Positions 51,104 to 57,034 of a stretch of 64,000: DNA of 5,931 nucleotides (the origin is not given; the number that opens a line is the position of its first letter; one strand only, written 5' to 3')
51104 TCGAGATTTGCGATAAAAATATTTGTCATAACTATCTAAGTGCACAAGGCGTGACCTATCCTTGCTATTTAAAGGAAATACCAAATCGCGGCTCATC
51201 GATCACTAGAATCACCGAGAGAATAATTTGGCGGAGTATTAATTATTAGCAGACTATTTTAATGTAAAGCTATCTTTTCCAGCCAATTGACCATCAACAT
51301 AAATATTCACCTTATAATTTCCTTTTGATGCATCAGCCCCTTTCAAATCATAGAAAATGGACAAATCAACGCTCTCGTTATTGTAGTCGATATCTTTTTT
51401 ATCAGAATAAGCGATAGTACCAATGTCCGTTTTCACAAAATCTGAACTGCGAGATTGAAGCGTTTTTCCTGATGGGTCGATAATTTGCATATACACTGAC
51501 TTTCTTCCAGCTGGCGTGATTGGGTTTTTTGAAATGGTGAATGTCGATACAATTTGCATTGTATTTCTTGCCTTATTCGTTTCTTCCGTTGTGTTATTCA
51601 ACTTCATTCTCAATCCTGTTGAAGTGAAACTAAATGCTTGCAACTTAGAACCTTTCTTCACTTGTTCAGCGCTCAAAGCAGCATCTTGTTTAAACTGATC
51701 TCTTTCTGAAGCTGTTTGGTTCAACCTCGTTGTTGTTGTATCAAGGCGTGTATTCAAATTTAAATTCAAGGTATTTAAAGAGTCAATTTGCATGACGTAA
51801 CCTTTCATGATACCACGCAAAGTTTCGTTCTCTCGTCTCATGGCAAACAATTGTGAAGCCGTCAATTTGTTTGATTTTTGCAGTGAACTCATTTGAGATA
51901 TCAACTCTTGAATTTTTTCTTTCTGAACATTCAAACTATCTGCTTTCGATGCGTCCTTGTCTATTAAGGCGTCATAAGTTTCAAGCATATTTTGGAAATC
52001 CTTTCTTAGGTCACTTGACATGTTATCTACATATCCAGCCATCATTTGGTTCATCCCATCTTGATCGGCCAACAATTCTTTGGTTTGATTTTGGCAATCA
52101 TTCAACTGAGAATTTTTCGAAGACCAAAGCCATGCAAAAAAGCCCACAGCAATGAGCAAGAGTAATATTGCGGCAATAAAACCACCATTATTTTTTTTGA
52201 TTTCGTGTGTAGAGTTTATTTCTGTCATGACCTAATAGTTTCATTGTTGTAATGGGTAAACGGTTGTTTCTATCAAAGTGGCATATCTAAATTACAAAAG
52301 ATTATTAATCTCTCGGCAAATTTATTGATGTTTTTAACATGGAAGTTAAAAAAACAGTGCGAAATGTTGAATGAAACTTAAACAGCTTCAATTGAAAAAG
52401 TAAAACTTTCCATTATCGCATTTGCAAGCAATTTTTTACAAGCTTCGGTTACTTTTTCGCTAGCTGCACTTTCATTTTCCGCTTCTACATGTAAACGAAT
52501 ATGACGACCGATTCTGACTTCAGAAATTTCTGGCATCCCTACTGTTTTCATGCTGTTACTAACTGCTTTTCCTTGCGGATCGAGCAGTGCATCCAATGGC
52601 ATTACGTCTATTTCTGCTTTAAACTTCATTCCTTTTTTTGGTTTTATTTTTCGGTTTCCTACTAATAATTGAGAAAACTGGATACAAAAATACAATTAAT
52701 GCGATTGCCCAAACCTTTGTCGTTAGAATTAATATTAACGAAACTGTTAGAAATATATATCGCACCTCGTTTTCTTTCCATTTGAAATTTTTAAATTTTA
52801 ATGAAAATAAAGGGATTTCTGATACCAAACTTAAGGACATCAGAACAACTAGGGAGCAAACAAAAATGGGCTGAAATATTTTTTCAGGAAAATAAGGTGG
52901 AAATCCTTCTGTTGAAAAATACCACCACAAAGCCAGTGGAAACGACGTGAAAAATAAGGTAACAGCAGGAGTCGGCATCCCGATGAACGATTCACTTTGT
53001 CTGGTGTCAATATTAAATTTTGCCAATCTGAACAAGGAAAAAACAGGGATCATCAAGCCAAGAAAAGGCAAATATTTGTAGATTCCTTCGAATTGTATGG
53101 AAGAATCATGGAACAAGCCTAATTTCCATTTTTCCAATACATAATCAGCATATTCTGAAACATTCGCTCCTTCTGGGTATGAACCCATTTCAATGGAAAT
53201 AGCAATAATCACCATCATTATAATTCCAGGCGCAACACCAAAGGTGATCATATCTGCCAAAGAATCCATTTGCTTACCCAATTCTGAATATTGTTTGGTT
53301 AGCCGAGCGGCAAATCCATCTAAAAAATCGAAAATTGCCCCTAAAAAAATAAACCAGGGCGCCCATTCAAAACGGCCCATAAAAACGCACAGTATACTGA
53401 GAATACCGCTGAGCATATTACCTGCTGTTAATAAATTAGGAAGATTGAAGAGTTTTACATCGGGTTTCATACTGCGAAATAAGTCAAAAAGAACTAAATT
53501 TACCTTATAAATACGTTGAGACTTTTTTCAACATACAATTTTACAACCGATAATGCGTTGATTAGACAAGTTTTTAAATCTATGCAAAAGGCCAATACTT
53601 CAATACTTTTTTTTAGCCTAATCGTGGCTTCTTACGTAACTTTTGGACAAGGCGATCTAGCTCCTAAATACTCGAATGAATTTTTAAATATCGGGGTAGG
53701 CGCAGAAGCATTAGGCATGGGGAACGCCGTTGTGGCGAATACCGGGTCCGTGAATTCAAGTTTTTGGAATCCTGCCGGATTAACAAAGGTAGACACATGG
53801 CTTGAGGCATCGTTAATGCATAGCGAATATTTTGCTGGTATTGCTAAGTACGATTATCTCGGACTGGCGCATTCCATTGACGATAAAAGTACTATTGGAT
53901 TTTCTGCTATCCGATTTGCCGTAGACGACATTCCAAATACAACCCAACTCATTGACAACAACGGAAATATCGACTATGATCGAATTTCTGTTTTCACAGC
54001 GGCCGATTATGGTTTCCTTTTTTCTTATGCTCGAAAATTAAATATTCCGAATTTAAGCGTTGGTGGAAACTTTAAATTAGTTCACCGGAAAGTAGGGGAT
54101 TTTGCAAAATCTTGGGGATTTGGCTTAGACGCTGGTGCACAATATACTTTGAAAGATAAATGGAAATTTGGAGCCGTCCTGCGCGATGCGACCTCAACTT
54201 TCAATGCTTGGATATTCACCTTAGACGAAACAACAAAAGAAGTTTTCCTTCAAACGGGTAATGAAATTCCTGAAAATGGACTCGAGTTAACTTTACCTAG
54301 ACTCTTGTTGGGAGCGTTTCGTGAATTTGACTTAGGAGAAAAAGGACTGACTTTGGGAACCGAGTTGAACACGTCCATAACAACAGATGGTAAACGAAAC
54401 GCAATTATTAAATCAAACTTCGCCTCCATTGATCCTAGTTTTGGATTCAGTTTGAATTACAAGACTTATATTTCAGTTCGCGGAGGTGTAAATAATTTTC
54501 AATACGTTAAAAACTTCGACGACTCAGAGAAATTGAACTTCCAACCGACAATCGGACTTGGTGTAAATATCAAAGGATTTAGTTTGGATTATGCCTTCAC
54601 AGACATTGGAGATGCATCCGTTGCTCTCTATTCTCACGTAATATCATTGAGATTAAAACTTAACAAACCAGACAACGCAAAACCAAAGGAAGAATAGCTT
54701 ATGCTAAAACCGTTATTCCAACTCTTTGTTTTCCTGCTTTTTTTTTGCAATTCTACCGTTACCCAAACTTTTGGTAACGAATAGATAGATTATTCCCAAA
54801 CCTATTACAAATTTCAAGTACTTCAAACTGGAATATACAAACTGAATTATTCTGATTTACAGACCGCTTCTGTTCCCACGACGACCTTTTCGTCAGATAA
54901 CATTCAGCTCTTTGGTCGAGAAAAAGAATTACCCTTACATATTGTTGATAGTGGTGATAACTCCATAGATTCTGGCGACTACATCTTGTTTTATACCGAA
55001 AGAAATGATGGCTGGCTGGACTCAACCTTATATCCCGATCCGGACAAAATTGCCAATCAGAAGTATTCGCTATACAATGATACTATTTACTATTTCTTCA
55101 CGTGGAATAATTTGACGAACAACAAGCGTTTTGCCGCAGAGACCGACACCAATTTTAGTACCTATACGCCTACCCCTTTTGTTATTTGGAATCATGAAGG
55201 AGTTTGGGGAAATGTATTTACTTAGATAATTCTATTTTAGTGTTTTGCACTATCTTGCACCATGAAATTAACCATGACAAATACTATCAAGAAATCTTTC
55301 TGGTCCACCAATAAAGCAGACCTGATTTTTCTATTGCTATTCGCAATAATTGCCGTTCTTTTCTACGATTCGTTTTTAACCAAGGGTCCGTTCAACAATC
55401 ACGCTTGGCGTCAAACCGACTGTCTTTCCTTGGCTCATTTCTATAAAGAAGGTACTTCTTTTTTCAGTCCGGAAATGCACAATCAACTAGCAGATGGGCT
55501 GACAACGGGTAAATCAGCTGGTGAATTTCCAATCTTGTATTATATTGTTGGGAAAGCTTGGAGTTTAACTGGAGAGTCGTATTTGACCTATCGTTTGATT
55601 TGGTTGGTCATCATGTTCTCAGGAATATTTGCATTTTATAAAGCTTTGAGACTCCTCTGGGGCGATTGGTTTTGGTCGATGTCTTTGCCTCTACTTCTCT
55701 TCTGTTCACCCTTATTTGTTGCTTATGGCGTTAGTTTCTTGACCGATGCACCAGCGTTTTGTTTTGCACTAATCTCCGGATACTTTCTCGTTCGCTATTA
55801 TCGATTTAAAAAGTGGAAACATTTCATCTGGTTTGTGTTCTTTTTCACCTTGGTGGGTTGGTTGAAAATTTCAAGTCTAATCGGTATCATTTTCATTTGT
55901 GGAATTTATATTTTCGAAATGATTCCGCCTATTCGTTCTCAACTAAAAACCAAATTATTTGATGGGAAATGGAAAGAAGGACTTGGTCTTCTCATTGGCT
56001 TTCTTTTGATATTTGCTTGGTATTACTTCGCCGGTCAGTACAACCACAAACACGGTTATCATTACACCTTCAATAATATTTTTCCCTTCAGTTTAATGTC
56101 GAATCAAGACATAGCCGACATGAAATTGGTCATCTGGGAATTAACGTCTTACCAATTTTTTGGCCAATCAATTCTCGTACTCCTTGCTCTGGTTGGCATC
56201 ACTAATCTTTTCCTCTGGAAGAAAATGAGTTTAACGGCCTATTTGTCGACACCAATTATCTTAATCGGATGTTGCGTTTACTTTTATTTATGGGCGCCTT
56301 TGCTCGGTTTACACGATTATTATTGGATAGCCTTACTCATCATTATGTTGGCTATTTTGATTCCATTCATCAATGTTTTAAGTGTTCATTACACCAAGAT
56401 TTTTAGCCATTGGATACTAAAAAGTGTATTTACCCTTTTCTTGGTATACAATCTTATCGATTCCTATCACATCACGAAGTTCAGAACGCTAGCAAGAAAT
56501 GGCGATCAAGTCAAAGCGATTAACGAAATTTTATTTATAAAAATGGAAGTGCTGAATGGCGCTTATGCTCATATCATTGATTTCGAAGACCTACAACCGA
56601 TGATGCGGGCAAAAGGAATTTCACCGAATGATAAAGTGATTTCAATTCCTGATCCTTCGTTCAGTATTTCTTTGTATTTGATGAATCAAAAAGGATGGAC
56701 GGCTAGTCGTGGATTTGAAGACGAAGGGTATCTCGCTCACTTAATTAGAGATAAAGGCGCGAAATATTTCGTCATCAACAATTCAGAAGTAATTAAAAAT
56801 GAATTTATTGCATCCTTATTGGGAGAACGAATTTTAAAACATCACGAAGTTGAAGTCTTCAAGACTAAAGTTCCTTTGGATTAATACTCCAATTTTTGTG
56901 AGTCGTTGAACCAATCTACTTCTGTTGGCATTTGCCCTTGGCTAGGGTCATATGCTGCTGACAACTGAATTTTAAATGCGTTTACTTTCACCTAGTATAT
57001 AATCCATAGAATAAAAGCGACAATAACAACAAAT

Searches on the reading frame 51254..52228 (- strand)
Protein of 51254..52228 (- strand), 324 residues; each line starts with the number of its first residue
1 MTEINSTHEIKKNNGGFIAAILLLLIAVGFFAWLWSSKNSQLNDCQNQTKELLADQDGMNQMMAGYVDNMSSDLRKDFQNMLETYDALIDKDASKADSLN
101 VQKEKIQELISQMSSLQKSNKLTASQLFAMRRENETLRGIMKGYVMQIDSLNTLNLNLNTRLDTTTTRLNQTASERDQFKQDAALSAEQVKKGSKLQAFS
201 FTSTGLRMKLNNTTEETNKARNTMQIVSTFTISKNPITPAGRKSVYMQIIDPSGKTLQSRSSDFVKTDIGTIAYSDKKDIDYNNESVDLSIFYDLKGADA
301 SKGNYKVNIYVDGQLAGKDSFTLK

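Call 84: find_encoding_contigs(protein=window:51254-52228:-, flank=10000, max_places=10)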
Protein window:51254-52228:- (324 aa): 23 contigs read that carry it; 5 places shown.
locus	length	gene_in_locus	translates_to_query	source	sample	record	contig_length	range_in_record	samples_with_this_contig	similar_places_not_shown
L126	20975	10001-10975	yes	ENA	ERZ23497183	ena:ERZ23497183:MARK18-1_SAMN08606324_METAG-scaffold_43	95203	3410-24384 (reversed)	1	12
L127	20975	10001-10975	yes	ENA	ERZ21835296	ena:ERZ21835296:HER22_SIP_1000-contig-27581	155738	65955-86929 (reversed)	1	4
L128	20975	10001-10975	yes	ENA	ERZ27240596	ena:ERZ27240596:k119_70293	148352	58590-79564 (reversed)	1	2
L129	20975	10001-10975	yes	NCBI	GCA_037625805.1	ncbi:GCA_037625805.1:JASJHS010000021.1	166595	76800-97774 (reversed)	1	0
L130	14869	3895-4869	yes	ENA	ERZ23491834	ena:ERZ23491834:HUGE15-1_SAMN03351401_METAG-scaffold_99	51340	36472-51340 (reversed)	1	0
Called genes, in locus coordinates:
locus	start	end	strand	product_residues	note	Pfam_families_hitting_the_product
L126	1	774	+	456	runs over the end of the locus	PF13393:tRNA-synt_His, PF00587:tRNA-synt_2b (weak), PF03129:HGTP_anticodon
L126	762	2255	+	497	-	PF00221:Lyase_aromatic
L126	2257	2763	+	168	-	-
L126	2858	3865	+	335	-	PF04909:Amidohydro_2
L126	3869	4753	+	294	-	PF02666:PS_Dcarbxylase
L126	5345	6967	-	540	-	-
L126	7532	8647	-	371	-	-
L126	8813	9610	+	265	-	PF01066:CDP-OH_P_transf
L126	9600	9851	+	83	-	PF02700:PurS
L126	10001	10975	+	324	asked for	PF28533:DUF8429, PF28532:DUF8428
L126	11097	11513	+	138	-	PF00076:RRM_1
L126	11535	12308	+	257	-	PF00378:ECH_1, PF16113:ECH_2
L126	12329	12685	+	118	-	-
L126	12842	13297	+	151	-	PF00572:Ribosomal_L13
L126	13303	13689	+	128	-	PF00380:Ribosomal_S9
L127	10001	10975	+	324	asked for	PF28533:DUF8429, PF28532:DUF8428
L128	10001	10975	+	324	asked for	PF28533:DUF8429, PF28532:DUF8428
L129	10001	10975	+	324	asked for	PF28533:DUF8429, PF28532:DUF8428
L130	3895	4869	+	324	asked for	PF28533:DUF8429, PF28532:DUF8428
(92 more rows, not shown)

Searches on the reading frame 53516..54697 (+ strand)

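Call 97: search_protein_families(library=pfam, proteins=[window:53516-54697:+], max_evalue=0.001)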
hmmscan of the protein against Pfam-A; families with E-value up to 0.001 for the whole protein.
window:53516-54697:+ (393 aa): 1 family
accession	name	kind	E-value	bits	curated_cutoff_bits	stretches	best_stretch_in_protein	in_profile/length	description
PF18990.6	DUF5723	-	0.00092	19.4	26.8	0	196-224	208-236/376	Family of unknown function (DUF5723)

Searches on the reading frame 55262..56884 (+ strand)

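Call 97: search_protein_families(library=pfam, proteins=[window:55262-56884:+], max_evalue=0.001)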
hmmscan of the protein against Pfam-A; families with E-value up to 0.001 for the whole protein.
window:55262-56884:+ (540 aa): 1 family
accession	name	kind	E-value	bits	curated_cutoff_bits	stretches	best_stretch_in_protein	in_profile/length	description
PF13231.12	PMT_2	-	0.00082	20.1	26.1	1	90-248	4-152/160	Dolichyl-phosphate-mannose-protein mannosyltransferase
